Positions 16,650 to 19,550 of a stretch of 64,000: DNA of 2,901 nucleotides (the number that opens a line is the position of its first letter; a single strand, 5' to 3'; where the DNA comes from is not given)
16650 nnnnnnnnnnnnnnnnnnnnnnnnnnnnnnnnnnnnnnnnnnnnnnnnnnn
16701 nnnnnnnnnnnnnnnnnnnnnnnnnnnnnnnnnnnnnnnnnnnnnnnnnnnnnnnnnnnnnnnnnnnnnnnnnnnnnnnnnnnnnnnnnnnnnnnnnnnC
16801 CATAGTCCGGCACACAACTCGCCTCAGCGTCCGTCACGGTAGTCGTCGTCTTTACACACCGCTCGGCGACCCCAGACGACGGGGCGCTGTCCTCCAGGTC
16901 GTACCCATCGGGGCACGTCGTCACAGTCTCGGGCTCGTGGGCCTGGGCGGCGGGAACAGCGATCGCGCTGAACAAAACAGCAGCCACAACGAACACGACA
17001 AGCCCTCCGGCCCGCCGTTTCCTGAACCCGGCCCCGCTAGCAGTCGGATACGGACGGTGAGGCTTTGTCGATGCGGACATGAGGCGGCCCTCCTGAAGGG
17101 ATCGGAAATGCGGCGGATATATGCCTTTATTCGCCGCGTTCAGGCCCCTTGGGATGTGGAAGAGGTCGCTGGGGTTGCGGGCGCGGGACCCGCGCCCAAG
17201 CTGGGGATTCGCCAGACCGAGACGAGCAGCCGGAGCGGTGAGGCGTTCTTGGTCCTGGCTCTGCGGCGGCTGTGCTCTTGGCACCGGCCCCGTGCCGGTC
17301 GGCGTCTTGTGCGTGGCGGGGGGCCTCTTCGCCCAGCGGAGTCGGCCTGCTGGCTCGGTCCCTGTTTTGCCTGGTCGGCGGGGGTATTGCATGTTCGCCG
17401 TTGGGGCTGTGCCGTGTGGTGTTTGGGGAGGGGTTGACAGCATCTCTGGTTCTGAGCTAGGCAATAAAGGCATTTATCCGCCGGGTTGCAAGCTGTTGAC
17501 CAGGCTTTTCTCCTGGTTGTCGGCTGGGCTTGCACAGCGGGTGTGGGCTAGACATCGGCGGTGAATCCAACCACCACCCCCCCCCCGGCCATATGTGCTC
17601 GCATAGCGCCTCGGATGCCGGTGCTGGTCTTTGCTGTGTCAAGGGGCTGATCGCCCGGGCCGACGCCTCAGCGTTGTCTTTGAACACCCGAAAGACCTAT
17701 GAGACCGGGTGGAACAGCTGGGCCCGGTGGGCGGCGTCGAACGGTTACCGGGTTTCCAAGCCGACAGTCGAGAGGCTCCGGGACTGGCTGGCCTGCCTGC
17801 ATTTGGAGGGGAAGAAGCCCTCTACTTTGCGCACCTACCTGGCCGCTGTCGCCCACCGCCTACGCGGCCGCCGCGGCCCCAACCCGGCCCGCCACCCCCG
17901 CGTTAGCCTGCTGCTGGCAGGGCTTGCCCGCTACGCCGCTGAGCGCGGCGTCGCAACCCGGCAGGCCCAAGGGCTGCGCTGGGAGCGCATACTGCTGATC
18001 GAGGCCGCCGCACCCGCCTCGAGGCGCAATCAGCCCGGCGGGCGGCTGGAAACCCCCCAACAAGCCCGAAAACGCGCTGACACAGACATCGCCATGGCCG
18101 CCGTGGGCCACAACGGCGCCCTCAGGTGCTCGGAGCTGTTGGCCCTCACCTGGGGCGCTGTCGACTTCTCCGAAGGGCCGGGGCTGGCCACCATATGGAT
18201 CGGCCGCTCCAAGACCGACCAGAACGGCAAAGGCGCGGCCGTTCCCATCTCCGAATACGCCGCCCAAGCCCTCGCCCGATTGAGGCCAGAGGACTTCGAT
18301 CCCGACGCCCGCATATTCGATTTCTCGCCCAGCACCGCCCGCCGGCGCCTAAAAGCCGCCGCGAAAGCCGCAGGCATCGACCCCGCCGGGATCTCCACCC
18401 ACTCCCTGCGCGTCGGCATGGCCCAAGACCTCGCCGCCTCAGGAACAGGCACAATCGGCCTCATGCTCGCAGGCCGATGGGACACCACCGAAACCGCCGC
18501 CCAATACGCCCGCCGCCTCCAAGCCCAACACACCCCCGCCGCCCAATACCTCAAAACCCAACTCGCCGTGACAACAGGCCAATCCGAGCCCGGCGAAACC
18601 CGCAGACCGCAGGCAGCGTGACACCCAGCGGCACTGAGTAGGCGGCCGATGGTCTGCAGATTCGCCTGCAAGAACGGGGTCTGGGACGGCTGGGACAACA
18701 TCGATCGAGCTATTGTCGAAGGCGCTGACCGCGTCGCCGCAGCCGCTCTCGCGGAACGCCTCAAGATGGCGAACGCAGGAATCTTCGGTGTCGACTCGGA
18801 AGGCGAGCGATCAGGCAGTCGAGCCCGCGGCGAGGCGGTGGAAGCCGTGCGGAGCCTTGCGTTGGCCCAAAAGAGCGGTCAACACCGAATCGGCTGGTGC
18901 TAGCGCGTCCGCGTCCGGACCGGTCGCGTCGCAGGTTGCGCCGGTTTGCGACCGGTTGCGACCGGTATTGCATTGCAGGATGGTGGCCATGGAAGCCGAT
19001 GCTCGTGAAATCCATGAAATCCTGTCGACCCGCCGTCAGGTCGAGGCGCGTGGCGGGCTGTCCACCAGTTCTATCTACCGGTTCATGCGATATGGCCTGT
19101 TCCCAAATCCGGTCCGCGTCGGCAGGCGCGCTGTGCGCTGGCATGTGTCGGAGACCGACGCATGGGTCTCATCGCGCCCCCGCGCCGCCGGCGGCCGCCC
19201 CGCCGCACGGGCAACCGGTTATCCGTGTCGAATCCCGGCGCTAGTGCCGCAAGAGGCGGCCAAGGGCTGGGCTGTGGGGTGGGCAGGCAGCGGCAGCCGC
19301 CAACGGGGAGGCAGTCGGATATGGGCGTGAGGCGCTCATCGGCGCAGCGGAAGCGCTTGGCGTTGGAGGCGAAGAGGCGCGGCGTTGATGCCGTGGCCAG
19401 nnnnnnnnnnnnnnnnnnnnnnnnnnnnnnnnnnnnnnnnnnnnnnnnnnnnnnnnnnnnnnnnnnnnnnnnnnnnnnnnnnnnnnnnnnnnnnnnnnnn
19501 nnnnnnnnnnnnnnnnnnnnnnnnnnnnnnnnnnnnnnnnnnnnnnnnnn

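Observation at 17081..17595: Candidate invertible promoter (inverton) between a giant Cys-rich surface protein gene and a tyrosine recombinase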

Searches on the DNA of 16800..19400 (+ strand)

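Call 13: search_dna_similar(query=window:16800-19400:+, collection=plasmids, mode=distant)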
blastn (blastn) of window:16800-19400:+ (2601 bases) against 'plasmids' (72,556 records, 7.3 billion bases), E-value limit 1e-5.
No match.

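Call 58: search_rna_families(source=window, start=16950, end=17750, threshold=evalue, max_evalue=1)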
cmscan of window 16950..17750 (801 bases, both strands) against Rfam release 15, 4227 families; matches with E-value up to 1: 1.
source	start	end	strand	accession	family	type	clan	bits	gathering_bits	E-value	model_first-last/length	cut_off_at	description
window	17098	17150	+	RF03790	MIR8008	Gene; miRNA;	-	18.1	66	1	1-55/55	no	MIR8008 microRNA precursor family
